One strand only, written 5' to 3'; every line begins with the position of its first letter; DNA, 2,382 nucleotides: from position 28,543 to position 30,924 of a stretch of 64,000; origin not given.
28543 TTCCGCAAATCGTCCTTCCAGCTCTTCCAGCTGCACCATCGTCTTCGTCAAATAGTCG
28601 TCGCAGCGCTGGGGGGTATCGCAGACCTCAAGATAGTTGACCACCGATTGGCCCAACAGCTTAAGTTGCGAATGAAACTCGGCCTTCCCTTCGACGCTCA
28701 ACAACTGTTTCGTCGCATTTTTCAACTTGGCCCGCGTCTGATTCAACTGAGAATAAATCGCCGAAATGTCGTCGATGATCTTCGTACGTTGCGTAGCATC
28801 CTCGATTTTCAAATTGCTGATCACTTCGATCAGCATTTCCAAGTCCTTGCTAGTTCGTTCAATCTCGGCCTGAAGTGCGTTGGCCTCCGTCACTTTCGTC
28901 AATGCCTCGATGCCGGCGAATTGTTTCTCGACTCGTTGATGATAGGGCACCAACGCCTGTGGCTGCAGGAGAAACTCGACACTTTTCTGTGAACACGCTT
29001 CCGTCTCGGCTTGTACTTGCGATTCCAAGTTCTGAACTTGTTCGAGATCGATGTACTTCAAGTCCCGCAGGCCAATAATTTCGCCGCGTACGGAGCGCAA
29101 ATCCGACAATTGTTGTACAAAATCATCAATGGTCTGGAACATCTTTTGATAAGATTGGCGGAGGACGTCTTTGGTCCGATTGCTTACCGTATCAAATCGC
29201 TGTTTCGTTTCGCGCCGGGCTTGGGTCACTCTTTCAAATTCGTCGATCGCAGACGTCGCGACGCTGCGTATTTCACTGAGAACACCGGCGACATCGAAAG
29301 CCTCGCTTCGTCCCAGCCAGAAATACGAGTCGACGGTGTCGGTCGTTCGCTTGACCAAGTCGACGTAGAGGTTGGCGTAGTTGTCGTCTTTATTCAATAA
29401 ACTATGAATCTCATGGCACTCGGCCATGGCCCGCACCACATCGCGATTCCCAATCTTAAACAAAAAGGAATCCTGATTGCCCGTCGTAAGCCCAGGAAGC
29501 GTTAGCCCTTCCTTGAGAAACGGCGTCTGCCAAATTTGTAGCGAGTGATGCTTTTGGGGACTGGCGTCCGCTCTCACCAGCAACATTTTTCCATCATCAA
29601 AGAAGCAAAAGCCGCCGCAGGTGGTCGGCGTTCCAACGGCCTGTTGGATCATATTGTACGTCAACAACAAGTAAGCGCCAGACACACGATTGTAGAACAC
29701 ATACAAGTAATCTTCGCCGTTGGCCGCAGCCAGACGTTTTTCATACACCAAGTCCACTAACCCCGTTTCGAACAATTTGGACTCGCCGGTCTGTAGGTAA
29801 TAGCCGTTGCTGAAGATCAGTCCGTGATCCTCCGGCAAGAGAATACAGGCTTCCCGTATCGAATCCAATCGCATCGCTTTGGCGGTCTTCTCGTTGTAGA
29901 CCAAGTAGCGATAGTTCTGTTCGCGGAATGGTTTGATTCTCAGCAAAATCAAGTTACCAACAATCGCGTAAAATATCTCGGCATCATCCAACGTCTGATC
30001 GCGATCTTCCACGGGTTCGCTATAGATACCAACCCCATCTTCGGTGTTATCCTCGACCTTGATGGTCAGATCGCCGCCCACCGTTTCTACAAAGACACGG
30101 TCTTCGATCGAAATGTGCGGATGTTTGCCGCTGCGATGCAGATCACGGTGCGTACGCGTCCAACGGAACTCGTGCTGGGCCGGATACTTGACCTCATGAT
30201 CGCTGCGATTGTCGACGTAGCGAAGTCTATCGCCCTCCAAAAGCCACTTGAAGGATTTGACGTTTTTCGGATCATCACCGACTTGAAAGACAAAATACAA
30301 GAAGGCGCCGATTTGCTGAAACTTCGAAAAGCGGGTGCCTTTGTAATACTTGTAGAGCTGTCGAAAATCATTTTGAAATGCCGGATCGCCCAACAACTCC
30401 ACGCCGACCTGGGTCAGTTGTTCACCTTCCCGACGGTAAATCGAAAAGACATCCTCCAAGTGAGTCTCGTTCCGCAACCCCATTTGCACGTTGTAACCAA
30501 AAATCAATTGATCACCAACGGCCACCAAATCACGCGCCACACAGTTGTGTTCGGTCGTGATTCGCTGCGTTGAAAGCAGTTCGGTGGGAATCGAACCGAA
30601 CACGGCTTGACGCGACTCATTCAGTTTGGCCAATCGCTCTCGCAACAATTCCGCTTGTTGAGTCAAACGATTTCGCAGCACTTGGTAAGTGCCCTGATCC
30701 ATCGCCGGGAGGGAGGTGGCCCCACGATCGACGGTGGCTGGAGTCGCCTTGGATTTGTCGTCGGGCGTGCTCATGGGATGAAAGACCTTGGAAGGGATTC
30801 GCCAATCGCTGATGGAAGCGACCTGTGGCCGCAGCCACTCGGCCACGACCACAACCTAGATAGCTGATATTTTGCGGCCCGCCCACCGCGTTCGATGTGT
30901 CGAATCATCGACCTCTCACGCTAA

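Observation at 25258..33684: NfeD/YqiJ–flotillin pair followed by a 1864-aa coiled-coil protein carrying a single MoxR/AAA_5 ATPase module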

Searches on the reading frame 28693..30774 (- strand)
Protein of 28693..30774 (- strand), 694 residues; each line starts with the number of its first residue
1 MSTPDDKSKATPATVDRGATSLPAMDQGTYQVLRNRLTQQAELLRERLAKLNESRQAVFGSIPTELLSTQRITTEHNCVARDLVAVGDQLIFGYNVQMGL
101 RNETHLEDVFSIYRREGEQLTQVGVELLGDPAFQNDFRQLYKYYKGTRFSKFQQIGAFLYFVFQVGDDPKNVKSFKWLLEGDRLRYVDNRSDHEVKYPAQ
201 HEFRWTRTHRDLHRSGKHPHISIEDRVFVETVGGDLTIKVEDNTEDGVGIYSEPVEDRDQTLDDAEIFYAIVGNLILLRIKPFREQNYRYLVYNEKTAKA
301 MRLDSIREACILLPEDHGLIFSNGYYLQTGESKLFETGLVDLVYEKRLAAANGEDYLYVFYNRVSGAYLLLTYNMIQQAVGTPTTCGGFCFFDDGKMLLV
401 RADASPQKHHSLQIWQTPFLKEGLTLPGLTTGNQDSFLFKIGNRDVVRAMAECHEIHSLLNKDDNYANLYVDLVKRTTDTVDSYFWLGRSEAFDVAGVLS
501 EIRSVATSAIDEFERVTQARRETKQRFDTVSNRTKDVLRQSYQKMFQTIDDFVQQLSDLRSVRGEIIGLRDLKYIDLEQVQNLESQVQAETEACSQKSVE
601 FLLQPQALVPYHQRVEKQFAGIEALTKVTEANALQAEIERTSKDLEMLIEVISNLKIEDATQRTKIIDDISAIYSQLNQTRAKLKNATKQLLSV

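Call 21: search_dna_similar(query=window:28693-30774:-, collection=plasmids, mode=protein, max_rows=30, rows=spread)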
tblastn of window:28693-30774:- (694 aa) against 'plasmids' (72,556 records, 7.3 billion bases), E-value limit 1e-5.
Records with a match: 13; places in all: 13; records where one place covers at least 80% of the query: 13.
Best place of each record, by identity: <60% 13.
By first word of the organism name: Streptomyces 3; Proteus 2; Deinococcus 2; Hymenobacter 1; Nonomuraea 1; Pseudomonas 1; Photobacterium 1; Halomonas 1; Vibrio 1.
By predicted mobility (MOB-suite, as given by PLSDB): non-mobilizable 10; mobilizable 3.
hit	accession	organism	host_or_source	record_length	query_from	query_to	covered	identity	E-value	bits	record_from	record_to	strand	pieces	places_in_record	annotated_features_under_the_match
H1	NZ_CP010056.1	Hymenobacter sp. DG25B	single cell,soil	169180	25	685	95%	50.1%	0e+0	718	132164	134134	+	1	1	DNA repair ATPase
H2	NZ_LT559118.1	Nonomuraea gerenzanensis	-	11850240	23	694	97%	41.3%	4e-162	524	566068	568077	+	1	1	none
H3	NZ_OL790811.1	Proteus mirabilis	-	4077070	28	694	96%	38.8%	1e-153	500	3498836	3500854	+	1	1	none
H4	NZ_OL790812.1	Proteus mirabilis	-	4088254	28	694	96%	38.8%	1e-153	500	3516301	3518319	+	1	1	none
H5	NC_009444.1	Pseudomonas fluorescens SBW25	-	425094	11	683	97%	37.9%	3e-144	473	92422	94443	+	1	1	DNA repair ATPase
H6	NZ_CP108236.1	Streptomyces sp. NBC_00080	-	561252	24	692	96%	36.9%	1e-136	451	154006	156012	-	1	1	DNA repair ATPase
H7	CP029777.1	Deinococcus actinosclerus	mixed culture,wastewater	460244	28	691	96%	35.5%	2e-134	444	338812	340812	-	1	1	DNA repair protein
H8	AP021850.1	Deinococcus grandis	-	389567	28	693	96%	34.4%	6e-129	428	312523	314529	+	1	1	hypothetical protein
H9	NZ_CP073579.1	Photobacterium sp. GJ3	-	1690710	28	693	96%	34.2%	2e-126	421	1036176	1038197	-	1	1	record has no annotation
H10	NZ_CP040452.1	Halomonas sp. PA16-9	-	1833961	4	683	98%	33.5%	3e-127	424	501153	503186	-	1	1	none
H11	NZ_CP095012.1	Streptomyces sp. 2P-4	cell culture,mudflats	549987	1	692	100%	32.6%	4e-110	374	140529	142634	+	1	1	DNA repair ATPase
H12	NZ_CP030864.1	Streptomyces globosus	cell culture,environment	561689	2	692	100%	32.6%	2e-109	372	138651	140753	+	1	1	DNA repair ATPase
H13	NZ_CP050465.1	Vibrio campbellii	single cell,seawater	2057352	26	693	96%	33.6%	1e-122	410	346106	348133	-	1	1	none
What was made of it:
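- Copies occur on large plasmids (call 21).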

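Call 22: get_annotated_region(hit=H1, flank=9000)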
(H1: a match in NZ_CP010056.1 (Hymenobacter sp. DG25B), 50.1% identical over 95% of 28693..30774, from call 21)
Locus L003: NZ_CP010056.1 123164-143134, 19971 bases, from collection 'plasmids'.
description: Hymenobacter sp. DG25B plasmid unnamed, complete sequence
organism: Hymenobacter sp. DG25B (NCBI taxid 1385664)
taxonomy: Bacteria; Bacteroidota; Cytophagia; Cytophagales; Hymenobacteraceae; Hymenobacter; Hymenobacter sp. DG25B
host: -; source: single cell,soil; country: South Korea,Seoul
typing (MOB-suite, as given by PLSDB): non-mobilizable
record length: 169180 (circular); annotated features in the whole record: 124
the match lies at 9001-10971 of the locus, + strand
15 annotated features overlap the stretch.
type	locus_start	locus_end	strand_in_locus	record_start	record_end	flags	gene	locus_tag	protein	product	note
CDS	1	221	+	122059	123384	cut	-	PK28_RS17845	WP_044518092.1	sugar porter family MFS transporter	GO:0008643 - carbohydrate transport [Evidence IEA]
CDS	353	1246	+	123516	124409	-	-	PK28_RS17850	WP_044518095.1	carbohydrate kinase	GO:0005975 - carbohydrate metabolic process [Evidence IEA]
CDS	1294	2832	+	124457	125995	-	-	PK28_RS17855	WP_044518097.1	glycoside hydrolase family 32 protein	-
CDS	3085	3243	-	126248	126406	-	-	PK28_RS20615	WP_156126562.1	hypothetical protein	-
CDS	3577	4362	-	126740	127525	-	-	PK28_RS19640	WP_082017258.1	LexA family transcriptional regulator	-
CDS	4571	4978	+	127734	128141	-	-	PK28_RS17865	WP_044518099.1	molecular chaperone Tir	-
CDS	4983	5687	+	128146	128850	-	-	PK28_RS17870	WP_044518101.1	PspA/IM30 family protein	-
CDS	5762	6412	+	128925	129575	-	-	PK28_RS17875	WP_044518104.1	DUF1449 family protein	-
CDS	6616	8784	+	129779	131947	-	-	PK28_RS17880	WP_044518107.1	hypothetical protein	-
CDS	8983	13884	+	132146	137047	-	-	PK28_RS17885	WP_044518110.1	DNA repair ATPase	-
CDS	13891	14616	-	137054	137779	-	-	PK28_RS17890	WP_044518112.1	LytTR family DNA-binding domain-containing protein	-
CDS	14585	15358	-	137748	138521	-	-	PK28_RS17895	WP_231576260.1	histidine kinase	GO:0000160 - phosphorelay signal transduction system [Evidence IEA]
CDS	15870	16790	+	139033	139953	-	-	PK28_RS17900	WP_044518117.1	ABC transporter ATP-binding protein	-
CDS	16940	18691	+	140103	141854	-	-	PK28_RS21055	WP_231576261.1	hypothetical protein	-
CDS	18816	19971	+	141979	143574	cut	-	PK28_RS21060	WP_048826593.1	M1 family aminopeptidase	-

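Call 23: get_annotated_region(hit=H5, flank=9000)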
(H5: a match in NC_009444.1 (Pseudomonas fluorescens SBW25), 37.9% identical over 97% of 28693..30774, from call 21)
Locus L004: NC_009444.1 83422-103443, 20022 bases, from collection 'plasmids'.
description: Pseudomonas fluorescens SBW25 plasmid pQBR103, complete sequence
organism: Pseudomonas fluorescens SBW25 (NCBI taxid 216595)
taxonomy: Bacteria; Pseudomonadota; Gammaproteobacteria; Pseudomonadales; Pseudomonadaceae; Pseudomonas; Pseudomonas fluorescens; Pseudomonas fluorescens SBW25
host: -; source: -; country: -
typing (MOB-suite, as given by PLSDB): non-mobilizable; replicon rep_cluster_1081; mating-pair formation MPF_I
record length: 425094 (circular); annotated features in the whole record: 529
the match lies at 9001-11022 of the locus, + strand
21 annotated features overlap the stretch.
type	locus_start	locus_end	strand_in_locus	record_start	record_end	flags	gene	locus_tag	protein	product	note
CDS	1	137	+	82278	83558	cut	-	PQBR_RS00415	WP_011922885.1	site-specific DNA-methyltransferase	GO:0006306 - DNA methylation [Evidence IEA]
CDS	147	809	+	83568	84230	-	-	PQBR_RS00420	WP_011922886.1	hypothetical protein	-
CDS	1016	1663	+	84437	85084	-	-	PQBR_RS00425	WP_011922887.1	YjfI family protein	-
CDS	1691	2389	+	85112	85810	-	-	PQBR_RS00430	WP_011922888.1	PspA/IM30 family protein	-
CDS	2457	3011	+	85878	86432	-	-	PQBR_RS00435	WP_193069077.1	rhomboid family intramembrane serine protease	-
CDS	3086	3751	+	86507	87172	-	-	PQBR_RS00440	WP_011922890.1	DUF2491 family protein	-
CDS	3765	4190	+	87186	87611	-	-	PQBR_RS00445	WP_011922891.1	DUF350 domain-containing protein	-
CDS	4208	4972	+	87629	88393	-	-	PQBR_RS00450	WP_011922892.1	DUF1190 domain-containing protein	-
CDS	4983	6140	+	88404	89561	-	-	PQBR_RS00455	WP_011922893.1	glutathionylspermidine synthase family protein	-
CDS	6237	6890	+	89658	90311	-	-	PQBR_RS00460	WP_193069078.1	hypothetical protein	-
CDS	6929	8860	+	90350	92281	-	-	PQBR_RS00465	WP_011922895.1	SPFH domain-containing protein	-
CDS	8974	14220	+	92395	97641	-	-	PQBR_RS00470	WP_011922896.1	DNA repair ATPase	-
CDS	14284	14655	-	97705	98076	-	-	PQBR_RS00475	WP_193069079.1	histone-like nucleoid-structuring protein, MvaT/MvaU family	GO:0071824 - protein-DNA complex organization [Evidence IEA]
CDS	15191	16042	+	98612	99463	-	-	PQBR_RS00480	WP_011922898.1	hypothetical protein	-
CDS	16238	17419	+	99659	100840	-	-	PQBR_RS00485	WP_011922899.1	C2H2-type zinc finger protein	-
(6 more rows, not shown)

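Call 24: get_annotated_region(hit=H6, flank=9000)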
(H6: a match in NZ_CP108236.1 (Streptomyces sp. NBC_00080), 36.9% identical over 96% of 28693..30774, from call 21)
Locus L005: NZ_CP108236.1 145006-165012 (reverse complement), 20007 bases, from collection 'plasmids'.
description: Streptomyces sp. NBC_00080 plasmid unnamed1, complete sequence
organism: Streptomyces sp. NBC_00080 (NCBI taxid 2975645)
taxonomy: Bacteria; Actinomycetota; Actinomycetes; Kitasatosporales; Streptomycetaceae; Streptomyces; Streptomyces sp. NBC 00080
host: -; source: -; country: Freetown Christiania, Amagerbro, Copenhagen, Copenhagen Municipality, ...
typing (MOB-suite, as given by PLSDB): non-mobilizable; replicon rep_cluster_43
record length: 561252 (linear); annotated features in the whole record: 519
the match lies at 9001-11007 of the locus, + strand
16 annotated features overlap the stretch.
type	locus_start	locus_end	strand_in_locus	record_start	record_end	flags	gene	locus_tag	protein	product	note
CDS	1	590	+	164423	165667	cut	-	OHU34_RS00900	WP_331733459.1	cation:proton antiporter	GO:0006812 - monoatomic cation transport [Evidence IEA]; GO:1902600 - proton transmembrane transport [Evidence IEA]; ...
CDS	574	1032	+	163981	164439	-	-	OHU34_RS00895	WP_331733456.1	CBS domain-containing protein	-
CDS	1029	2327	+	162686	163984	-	-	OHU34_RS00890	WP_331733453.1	ArsB/NhaD family transporter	-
CDS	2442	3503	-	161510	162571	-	-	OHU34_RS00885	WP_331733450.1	helix-turn-helix domain-containing protein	-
CDS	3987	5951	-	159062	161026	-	-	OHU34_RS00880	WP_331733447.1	NAD-binding protein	GO:0006813 - potassium ion transport [Evidence IEA]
CDS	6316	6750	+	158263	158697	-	-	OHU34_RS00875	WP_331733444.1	hypothetical protein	-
CDS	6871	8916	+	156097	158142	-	-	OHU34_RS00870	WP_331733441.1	flotillin family protein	-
CDS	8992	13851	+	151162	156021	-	-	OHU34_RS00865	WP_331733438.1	DNA repair ATPase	-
CDS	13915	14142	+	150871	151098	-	-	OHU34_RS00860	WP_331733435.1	hypothetical protein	-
CDS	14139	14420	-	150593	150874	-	-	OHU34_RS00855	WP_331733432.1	hypothetical protein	-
CDS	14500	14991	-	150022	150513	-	-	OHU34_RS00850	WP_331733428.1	CBS domain-containing protein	-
CDS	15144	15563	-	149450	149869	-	-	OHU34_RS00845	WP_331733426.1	hypothetical protein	-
CDS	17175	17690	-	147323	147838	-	-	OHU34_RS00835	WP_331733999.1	hypothetical protein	-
CDS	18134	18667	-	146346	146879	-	-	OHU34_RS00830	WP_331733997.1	TerD family protein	-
CDS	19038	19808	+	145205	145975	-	-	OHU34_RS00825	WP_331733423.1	hypothetical protein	-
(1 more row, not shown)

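Call 25: get_annotated_region(hit=H7, flank=9000)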
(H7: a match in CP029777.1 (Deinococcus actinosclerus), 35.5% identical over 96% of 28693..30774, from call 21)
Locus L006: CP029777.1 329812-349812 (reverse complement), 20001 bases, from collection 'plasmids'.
description: Deinococcus actinosclerus strain SJTR plasmid unnamed3, complete sequence
organism: Deinococcus actinosclerus (NCBI taxid 1768108)
taxonomy: Bacteria; Deinococcota; Deinococci; Deinococcales; Deinococcaceae; Deinococcus; Deinococcus actinosclerus
host: -; source: mixed culture,wastewater; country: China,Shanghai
typing (MOB-suite, as given by PLSDB): non-mobilizable
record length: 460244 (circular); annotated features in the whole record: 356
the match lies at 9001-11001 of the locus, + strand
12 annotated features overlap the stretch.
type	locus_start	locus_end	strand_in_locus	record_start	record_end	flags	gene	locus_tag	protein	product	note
CDS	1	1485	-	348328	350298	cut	-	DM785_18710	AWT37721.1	hypothetical protein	-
CDS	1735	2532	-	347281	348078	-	modB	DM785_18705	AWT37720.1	molybdate ABC transporter permease subunit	-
CDS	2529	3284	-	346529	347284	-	modA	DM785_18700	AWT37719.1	molybdate ABC transporter substrate-binding protein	-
CDS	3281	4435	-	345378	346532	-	-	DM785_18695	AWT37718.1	XRE family transcriptional regulator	-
CDS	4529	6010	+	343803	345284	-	-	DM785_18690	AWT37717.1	GGDEF domain-containing protein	-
CDS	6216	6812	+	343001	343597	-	-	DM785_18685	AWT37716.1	hypothetical protein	-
CDS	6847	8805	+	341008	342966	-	-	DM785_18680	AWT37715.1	hypothetical protein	-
CDS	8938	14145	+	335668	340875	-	-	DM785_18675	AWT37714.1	DNA repair protein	-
CDS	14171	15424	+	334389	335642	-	-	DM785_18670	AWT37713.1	glycerate kinase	-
CDS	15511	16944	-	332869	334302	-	-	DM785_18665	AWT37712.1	guanine permease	-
CDS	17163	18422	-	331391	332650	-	-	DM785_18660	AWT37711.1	transcriptional regulator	-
CDS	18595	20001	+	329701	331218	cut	hpaE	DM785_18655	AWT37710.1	5-carboxymethyl-2-hydroxymuconate semialdehyde dehydrogenase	-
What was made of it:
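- It is also conserved on plasmids of Hymenobacter, Pseudomonas fluorescens (pQBR103), Streptomyces and Deinococcus (calls 22-25).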

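Call 33: search_protein_representatives(protein=window:28693-30774:-)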
Query: 694 residues. Proteins with E-value up to 0.001 (for the whole library): 945; up to 1e-10: 662; up to 1e-30: 292. The best 150 are listed.
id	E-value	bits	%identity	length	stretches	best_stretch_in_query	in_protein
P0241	5.3e-231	785.0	52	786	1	23-691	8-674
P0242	1.3e-227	773.8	51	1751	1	17-691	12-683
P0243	5.2e-225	765.2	50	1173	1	22-693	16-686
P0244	2.3e-224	763.1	52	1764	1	25-688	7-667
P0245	1.6e-222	757.0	50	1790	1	12-692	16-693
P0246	1.6e-218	743.8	50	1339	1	24-693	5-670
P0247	2.0e-213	726.9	49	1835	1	14-691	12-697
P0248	2.9e-202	690.1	45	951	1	24-691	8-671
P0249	2.6e-197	673.7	54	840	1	17-568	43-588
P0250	9.2e-193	658.7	46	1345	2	180-690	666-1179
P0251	1.9e-191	654.4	44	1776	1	23-687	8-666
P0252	4.1e-191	653.2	46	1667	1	27-690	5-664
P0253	5.7e-191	652.7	43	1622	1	25-691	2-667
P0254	1.1e-187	641.9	40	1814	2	28-694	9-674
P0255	9.1e-186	635.5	45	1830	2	26-691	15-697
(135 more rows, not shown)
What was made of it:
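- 25258..30774 (-): Giant soluble ATPase gene (1,838 aa from the ATG at 30774; the ORF as listed runs to the GTG at 30852). Family: DUF3686/DUF7902/AAA, named 'DNA repair ATPase' by NCBI. 945 clusters at 50% identity (call 33).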

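Call 107: search_dna_similar(query=window:28693-30774:-, collection=phages, mode=protein, max_rows=10)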
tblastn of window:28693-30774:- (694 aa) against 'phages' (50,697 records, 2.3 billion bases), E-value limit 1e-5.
No match.
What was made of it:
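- No phage record encodes the protein (call 107).
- Tried and rejected: No match in phage genomes (call 107).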
